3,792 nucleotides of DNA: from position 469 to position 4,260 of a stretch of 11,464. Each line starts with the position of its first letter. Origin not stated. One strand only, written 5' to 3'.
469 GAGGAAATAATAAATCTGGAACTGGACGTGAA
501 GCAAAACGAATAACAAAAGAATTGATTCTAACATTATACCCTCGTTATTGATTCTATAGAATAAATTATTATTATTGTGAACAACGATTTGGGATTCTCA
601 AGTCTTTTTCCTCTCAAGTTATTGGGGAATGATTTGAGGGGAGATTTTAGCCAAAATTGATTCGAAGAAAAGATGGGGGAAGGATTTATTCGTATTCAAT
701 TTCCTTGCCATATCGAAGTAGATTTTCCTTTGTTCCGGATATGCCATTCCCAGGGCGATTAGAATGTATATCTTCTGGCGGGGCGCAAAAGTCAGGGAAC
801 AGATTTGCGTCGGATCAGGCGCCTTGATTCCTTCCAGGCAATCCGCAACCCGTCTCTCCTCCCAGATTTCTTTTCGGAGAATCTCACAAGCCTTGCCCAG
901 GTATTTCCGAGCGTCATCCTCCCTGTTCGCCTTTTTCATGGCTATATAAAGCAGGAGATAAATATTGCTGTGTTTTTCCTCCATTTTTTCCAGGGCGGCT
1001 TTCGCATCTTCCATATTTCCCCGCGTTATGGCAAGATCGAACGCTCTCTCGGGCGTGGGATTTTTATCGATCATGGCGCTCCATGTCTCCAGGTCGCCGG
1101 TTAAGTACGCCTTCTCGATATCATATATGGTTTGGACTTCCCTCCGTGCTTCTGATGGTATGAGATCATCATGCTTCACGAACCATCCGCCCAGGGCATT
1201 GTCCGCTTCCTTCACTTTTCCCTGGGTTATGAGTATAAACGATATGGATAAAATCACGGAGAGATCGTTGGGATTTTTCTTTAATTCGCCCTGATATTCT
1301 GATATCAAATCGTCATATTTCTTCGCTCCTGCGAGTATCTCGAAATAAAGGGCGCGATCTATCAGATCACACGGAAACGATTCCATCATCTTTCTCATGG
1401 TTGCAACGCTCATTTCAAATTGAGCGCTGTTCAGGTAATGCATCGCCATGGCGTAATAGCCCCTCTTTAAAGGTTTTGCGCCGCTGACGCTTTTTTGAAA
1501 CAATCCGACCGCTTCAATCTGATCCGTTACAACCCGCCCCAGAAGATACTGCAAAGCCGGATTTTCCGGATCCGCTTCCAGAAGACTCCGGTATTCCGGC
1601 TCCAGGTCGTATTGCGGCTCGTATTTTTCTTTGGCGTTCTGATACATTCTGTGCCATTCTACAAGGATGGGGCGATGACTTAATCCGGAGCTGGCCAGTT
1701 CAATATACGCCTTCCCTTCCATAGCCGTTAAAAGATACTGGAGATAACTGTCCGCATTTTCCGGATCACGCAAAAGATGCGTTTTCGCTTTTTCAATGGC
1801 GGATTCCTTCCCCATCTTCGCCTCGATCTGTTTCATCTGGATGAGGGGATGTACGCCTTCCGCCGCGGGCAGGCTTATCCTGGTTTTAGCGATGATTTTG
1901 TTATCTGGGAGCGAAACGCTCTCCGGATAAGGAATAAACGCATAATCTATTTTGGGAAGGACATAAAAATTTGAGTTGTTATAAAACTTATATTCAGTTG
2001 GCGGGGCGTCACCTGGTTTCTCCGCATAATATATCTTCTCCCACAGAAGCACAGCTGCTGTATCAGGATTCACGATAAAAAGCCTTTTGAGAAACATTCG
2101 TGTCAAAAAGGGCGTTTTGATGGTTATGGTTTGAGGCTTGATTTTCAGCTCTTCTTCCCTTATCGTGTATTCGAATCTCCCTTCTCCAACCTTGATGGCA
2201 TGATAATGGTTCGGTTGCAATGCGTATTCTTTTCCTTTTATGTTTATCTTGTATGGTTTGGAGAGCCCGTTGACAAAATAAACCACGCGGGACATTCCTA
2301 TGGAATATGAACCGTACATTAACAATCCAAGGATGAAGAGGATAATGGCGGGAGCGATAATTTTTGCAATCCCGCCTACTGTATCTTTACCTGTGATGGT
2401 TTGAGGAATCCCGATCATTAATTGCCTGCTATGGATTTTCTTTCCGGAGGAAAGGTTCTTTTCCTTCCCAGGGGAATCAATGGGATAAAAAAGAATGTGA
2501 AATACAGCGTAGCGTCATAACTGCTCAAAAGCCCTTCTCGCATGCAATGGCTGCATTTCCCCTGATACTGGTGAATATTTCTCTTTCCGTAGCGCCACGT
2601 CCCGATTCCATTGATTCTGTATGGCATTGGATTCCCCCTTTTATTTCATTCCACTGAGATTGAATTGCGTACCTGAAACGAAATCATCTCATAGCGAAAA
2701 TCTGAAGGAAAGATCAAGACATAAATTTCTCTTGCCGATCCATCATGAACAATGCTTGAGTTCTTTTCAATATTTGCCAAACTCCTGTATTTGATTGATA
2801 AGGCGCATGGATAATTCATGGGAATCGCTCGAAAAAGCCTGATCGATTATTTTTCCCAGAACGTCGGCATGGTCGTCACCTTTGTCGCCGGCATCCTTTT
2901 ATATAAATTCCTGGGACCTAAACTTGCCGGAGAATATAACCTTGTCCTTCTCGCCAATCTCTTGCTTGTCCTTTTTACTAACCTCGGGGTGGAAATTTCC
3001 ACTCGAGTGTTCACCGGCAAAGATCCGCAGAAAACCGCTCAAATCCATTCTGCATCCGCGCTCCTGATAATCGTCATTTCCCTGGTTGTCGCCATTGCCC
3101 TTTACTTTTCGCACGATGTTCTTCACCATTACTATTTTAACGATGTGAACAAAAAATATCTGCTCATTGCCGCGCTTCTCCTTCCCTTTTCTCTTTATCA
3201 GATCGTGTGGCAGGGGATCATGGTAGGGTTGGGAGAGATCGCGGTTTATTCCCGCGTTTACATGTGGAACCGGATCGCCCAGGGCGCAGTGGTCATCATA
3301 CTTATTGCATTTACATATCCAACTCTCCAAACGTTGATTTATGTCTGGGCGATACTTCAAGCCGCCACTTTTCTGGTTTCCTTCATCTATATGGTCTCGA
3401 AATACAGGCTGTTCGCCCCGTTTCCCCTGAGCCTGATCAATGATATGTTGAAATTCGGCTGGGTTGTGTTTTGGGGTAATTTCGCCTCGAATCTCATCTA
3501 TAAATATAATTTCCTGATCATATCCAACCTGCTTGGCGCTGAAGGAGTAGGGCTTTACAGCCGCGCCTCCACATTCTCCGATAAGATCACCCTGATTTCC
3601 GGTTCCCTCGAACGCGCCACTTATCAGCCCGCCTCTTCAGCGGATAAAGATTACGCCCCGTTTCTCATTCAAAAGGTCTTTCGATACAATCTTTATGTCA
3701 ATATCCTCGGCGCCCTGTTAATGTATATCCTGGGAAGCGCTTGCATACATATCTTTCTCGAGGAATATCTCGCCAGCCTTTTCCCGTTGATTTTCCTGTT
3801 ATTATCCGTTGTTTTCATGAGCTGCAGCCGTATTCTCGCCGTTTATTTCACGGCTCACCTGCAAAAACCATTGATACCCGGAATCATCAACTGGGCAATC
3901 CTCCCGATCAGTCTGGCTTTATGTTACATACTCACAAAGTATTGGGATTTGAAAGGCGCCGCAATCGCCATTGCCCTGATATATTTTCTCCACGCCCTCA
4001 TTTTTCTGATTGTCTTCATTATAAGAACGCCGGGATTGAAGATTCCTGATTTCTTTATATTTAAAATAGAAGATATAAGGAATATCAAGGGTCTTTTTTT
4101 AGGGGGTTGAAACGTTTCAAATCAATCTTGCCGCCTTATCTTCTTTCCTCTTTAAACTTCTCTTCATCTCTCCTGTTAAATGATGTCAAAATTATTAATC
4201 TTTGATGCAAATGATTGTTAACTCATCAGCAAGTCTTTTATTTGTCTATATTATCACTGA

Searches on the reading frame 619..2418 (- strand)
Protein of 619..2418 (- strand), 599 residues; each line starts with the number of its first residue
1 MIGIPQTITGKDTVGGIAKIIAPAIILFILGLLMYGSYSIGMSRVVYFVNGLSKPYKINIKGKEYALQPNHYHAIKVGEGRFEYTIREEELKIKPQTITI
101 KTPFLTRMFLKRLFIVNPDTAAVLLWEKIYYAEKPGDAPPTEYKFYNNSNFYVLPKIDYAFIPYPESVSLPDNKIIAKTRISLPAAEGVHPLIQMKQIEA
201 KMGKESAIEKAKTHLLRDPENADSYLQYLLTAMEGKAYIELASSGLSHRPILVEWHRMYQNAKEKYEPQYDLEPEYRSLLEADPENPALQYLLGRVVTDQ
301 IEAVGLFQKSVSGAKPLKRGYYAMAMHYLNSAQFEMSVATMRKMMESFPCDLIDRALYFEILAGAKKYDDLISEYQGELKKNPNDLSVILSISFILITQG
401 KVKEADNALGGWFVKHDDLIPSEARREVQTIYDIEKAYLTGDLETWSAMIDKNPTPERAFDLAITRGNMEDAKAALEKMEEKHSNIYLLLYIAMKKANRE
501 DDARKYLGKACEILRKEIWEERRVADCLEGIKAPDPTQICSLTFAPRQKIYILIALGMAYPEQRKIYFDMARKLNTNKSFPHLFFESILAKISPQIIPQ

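Call 14: search_protein_families(library=pfam, proteins=[window:619-2418:-], max_evalue=0.01)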
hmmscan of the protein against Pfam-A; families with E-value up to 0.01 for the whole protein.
window:619-2418:- (599 aa): 3 families
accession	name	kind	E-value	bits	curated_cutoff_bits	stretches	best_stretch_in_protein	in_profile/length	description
PF14559.12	TPR_19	-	3.4e-07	30.9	25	0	464-509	2-50/68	Tetratricopeptide repeat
PF13428.12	TPR_14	-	0.00028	21.7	23.5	0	274-295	22-43/44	Tetratricopeptide repeat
PF14561.12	TPR_20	-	0.00033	21.4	25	0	372-433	8-69/90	Tetratricopeptide repeat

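Call 72: search_protein_families(library=ncbifam, proteins=[window:619-2418:-], max_evalue=0.001)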
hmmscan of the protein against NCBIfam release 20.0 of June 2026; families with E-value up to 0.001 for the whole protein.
window:619-2418:- (599 aa): 3 families
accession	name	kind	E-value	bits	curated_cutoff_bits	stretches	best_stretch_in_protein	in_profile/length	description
NF040959.1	MamA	equivalog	1e-06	28.3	200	1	284-405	68-192/204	magnetosome protein MamA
TIGR02917.1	PEP_TPR_lipo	equivalog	0.00013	20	312.2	0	212-416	557-766/899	XrtA/PEP-CTERM system TPR-repeat protein PrsT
NF052400.1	M48_BAM_BepA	equivalog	0.00099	18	570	0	318-418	307-407/483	beta-barrel assembly-enhancing protease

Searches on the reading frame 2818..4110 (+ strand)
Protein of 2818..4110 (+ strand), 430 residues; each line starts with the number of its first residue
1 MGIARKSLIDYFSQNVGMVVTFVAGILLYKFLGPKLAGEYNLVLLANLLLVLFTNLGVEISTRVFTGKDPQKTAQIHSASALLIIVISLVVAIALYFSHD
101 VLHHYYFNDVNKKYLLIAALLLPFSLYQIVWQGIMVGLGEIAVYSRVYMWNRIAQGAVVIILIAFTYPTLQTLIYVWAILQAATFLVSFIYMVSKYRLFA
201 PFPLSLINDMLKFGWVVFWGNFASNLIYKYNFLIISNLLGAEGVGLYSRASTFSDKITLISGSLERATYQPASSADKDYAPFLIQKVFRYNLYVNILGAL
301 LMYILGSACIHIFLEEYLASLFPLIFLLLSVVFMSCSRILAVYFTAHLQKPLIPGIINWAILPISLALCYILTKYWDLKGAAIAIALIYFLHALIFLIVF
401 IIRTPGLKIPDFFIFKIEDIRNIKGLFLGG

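Call 14: search_protein_families(library=pfam, proteins=[window:2818-4110:+], max_evalue=0.01)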
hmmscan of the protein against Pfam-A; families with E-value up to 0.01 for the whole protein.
window:2818-4110:+ (430 aa): 2 families
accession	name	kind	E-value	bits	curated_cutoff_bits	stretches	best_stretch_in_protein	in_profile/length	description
PF13440.11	Polysacc_synt_3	-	4.8e-14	52.7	23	1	31-277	5-245/293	Polysaccharide biosynthesis protein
PF01943.22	Polysacc_synt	-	1.5e-11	44.7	28.2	1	6-256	4-253/274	Polysaccharide biosynthesis protein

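Call 72: search_protein_families(library=ncbifam, proteins=[window:2818-4110:+], max_evalue=0.001)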
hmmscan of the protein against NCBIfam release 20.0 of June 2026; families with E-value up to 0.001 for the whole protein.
window:2818-4110:+ (430 aa): 2 families
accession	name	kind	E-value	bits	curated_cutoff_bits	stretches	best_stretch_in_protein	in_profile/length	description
TIGR02900.1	spore_V_B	equivalog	9.9e-09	34.5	372.3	1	5-197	3-202/488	stage V sporulation protein B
NF007773.0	PRK10459.1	equivalog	0.00051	19.2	273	1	83-250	83-249/492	MOP flippase family protein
